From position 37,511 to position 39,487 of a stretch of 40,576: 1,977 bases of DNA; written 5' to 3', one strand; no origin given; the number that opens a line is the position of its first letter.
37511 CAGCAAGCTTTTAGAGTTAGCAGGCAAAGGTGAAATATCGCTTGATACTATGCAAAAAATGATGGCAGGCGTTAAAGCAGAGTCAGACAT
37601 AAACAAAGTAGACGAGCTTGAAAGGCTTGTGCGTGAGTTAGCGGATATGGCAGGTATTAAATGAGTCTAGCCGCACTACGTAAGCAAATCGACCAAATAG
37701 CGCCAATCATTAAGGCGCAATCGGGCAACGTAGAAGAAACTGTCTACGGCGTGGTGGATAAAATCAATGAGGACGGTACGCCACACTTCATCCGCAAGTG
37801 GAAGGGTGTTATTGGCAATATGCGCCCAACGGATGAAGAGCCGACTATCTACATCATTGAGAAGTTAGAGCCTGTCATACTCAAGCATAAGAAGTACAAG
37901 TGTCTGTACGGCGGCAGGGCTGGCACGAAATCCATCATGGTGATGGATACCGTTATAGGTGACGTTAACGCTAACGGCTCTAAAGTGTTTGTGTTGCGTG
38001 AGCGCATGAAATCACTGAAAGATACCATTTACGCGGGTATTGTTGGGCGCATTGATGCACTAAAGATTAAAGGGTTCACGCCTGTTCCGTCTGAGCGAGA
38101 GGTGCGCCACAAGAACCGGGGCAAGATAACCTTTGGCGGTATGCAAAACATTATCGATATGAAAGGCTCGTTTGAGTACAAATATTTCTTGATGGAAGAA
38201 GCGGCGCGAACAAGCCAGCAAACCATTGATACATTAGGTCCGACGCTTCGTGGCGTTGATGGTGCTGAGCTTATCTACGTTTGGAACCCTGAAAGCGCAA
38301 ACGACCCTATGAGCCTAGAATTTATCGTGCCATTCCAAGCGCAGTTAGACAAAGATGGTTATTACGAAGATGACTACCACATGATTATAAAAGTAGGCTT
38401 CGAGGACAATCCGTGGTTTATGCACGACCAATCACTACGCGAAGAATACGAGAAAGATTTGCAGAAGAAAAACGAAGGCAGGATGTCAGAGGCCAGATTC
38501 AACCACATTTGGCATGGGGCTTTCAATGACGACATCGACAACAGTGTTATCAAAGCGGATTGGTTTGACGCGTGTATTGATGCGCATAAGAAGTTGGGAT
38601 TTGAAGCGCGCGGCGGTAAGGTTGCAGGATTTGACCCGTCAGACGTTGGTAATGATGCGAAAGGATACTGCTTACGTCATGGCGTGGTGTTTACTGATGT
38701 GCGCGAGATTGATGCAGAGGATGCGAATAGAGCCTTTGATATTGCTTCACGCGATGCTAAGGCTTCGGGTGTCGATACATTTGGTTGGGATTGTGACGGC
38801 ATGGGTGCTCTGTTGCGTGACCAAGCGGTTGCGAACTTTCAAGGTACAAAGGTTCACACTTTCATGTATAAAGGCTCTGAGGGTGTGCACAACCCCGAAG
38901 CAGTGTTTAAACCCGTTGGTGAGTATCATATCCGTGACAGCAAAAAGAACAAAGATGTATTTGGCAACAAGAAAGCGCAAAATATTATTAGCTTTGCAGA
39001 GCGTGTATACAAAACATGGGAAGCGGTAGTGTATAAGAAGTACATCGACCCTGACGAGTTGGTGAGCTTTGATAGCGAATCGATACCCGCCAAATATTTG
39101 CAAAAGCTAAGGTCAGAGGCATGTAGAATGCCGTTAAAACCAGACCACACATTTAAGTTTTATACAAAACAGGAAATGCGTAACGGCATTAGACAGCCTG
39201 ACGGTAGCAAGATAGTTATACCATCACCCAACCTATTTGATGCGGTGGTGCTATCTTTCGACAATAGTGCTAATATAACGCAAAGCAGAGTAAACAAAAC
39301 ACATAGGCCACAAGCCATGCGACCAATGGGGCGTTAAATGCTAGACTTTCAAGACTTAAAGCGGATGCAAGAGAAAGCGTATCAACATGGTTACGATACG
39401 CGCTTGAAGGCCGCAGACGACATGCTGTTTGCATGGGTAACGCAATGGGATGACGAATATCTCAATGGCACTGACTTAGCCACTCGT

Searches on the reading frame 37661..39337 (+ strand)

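Call 49: search_protein_families(library=phrogs, proteins=[window:37661-39337:+], max_evalue=0.001)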
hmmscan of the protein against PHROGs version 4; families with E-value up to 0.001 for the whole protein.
window:37661-39337:+ (558 aa): 2 families
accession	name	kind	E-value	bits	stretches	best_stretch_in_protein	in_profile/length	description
phrog_2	-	head and packaging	3.9e-23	83.1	1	60-534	265-590/807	terminase large subunit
phrog_3717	-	head and packaging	1.9e-22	81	1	64-314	10-252/277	terminase large subunit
